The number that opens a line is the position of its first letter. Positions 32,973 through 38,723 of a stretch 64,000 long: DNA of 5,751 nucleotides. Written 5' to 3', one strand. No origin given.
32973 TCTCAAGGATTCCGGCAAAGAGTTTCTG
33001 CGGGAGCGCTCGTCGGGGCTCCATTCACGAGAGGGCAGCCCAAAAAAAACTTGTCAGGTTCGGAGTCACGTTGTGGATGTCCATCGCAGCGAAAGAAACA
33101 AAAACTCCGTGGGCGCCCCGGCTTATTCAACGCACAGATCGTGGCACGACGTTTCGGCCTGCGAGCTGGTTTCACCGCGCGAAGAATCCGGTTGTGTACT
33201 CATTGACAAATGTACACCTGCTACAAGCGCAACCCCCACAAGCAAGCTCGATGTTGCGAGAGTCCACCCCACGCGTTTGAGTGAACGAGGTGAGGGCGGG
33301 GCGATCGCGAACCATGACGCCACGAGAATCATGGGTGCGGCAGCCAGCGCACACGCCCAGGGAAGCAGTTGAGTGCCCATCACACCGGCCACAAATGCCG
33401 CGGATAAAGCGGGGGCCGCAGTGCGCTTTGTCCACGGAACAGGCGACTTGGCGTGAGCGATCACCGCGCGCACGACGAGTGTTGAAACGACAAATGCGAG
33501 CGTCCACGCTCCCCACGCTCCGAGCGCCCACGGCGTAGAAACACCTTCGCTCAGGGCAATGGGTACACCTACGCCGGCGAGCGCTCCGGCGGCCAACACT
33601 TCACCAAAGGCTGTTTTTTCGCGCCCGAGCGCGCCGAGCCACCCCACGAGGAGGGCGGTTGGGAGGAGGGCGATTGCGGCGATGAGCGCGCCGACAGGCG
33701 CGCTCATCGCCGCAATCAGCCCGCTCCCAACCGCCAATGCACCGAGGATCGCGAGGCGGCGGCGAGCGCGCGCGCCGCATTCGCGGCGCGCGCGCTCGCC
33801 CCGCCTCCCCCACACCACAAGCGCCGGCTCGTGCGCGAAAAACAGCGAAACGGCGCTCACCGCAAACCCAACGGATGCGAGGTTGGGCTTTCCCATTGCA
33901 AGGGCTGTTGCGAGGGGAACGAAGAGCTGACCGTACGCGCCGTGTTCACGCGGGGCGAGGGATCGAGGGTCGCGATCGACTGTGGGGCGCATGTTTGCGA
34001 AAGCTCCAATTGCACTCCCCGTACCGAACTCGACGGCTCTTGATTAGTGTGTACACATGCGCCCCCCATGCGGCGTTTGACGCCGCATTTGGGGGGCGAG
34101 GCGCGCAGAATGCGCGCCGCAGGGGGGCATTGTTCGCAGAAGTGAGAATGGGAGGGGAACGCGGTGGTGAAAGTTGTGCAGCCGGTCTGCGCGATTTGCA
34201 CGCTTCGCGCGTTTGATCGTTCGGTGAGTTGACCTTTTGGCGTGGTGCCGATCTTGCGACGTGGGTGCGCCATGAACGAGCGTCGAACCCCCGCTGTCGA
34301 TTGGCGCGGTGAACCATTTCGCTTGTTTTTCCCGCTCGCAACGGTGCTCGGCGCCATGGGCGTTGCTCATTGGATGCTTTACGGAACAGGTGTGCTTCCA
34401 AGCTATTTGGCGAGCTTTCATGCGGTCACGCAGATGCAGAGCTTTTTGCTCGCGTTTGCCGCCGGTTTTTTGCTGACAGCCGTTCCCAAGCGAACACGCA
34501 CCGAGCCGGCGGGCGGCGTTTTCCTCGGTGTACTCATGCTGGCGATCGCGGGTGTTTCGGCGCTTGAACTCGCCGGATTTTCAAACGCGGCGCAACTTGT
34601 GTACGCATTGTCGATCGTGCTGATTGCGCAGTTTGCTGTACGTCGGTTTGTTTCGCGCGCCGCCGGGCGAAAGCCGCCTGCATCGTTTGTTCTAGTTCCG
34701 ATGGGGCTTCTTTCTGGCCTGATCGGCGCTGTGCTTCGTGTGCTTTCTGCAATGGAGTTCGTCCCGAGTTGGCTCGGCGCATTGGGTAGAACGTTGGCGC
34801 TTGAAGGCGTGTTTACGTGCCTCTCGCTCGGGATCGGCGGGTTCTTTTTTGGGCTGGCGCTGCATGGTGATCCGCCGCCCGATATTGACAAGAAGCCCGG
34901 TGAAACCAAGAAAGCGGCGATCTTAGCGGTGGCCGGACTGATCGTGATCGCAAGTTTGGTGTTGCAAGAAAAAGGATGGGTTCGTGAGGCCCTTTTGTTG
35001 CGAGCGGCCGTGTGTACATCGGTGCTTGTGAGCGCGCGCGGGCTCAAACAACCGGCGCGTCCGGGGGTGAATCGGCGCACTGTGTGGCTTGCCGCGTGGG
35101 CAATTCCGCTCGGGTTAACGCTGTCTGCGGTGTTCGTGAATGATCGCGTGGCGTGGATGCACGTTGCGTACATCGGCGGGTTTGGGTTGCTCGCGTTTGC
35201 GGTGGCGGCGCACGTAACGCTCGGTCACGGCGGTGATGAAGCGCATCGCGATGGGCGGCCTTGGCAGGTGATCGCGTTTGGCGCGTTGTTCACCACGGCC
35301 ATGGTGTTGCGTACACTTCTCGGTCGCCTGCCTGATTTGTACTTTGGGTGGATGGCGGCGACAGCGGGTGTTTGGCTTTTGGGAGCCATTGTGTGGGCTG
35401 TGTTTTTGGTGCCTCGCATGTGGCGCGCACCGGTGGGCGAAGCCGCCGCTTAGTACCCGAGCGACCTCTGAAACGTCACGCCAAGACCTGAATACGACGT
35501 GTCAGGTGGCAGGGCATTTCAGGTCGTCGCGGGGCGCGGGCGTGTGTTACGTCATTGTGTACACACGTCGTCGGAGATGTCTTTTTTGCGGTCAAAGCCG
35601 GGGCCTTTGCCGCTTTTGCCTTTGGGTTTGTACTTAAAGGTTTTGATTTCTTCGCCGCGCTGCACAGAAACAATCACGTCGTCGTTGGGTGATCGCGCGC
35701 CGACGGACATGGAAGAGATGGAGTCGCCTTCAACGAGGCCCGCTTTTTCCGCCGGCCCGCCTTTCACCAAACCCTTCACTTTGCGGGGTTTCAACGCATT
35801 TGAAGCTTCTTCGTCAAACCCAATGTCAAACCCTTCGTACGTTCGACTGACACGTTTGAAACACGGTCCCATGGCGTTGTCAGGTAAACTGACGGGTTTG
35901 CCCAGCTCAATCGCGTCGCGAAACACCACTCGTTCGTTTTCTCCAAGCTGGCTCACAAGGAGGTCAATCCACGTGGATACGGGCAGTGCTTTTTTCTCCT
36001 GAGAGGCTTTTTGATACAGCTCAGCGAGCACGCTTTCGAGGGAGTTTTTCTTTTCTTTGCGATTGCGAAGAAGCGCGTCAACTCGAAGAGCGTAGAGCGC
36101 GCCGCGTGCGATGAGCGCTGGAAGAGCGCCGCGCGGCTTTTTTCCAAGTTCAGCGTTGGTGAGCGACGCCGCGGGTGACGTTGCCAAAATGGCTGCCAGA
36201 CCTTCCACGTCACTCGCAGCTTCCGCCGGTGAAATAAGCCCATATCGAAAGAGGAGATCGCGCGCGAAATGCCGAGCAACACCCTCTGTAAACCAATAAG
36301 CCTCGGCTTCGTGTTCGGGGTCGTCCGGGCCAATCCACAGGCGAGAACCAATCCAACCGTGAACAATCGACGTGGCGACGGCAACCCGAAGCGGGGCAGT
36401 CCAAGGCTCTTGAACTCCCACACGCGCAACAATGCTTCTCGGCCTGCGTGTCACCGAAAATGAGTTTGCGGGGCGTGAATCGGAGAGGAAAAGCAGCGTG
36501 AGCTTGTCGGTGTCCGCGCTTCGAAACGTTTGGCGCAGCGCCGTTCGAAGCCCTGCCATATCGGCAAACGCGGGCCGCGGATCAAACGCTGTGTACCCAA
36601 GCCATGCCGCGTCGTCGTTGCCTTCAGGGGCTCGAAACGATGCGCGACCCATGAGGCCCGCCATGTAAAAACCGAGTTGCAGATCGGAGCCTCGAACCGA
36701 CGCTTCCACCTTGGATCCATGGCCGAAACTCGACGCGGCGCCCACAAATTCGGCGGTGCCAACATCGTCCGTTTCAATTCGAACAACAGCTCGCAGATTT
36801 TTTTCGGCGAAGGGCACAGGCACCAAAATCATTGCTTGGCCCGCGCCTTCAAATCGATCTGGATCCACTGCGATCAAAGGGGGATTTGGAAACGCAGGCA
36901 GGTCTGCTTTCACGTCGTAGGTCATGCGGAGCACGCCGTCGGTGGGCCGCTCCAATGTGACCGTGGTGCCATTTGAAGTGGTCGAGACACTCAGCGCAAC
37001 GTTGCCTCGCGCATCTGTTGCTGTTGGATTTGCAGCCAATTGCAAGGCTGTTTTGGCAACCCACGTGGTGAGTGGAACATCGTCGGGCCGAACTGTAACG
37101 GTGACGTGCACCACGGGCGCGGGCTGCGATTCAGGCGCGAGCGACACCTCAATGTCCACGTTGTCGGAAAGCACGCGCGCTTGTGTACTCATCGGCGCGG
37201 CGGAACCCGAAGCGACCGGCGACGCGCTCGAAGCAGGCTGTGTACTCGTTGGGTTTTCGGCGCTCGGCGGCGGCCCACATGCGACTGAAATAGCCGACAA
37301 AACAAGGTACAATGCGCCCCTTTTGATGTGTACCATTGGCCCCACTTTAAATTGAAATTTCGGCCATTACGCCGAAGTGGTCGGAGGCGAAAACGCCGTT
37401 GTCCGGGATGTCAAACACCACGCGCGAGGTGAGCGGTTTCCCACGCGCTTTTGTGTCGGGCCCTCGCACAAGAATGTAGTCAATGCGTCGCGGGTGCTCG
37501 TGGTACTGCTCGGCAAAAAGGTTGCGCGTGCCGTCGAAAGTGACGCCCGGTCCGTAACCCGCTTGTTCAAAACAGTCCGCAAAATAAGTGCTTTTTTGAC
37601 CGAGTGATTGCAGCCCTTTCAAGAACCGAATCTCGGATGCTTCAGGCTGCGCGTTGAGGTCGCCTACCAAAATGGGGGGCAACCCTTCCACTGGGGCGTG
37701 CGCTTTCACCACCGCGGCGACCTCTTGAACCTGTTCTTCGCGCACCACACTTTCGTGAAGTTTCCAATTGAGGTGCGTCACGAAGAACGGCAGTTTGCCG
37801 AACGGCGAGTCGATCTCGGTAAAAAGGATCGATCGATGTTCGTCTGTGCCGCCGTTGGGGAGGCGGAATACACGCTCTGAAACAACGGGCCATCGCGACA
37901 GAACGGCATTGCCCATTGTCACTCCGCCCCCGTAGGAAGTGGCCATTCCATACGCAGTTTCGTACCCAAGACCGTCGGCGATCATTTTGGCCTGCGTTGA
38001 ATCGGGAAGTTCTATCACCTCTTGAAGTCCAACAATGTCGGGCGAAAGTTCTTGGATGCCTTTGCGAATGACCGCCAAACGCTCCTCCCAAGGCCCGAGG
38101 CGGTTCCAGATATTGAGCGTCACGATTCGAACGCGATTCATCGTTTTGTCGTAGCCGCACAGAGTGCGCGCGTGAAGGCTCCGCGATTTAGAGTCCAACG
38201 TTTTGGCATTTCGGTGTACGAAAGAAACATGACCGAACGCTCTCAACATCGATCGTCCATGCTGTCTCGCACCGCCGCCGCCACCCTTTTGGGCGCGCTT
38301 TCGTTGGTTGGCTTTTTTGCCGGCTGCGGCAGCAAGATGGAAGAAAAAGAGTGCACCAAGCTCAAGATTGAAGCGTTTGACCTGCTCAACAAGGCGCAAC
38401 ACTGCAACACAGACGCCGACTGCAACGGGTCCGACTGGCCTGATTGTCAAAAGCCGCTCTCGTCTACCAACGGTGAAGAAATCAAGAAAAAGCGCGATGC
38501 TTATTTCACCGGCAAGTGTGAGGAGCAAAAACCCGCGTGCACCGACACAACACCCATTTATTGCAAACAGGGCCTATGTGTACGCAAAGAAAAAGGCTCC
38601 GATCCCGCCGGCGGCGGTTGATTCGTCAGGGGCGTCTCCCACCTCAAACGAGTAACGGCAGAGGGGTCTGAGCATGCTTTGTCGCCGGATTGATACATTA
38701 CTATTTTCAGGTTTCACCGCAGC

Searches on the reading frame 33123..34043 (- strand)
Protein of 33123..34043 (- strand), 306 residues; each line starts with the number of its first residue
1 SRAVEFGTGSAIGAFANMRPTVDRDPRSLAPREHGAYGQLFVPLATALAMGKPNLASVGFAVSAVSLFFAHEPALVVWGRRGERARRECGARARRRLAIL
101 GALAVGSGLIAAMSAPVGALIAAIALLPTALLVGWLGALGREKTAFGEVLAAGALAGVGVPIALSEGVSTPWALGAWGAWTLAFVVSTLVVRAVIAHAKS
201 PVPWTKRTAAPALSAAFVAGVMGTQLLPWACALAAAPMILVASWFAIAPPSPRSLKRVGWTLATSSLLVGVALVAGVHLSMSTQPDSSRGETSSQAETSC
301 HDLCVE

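Call 30: search_protein_families(library=pfam, proteins=[window:33123-34043:-], max_evalue=0.001)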
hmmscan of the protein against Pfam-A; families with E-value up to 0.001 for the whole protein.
window:33123-34043:- (306 aa): 1 family
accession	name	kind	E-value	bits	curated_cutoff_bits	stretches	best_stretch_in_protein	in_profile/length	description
PF14256.11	YwiC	-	4e-16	59.9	25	1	31-161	2-124/126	YwiC-like protein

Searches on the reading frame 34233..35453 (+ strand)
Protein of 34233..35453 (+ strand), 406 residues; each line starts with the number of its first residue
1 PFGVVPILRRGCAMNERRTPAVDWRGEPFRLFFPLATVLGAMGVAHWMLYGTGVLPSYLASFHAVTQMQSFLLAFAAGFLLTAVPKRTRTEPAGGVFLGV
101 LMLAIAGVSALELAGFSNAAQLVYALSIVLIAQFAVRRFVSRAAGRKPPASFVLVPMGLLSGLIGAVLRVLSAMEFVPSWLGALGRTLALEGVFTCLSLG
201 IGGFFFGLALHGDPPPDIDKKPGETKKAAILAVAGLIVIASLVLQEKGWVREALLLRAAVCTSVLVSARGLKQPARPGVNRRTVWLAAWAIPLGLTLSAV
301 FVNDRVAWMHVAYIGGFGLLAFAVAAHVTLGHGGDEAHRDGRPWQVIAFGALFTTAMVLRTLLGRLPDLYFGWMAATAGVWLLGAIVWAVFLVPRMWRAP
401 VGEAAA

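Call 30: search_protein_families(library=pfam, proteins=[window:34233-35453:+], max_evalue=0.001)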
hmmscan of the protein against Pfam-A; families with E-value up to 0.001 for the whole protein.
window:34233-35453:+ (406 aa): 1 family
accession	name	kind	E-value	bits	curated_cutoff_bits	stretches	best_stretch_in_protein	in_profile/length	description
PF05940.17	NnrS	-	1.5e-31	110.5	28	1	27-398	5-369/371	NnrS protein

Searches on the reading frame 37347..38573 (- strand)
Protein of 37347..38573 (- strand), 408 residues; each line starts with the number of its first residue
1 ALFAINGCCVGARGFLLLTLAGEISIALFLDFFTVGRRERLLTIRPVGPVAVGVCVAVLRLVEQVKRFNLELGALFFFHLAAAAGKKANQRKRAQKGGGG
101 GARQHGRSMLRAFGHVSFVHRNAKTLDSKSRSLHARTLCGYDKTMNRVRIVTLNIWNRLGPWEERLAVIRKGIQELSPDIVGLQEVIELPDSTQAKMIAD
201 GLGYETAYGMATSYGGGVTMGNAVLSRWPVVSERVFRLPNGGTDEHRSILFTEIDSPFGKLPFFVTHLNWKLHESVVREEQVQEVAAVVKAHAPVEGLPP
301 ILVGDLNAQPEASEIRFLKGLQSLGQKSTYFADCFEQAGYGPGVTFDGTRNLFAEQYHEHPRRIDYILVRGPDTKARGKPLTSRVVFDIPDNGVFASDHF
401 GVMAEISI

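Call 30: search_protein_families(library=pfam, proteins=[window:37347-38573:-], max_evalue=0.001)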
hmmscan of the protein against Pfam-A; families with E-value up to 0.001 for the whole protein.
window:37347-38573:- (408 aa): 2 families
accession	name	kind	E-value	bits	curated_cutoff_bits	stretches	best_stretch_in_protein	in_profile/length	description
PF03372.29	Exo_endo_phos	-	8.2e-23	81.7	24.5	1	151-399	1-225/225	Endonuclease/Exonuclease/phosphatase family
PF23226.1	Exo_endo_phos_PGAP2IP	-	0.00075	19.3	27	0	169-312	26-164/239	PGAP2IP, C-terminal nuclease-like domain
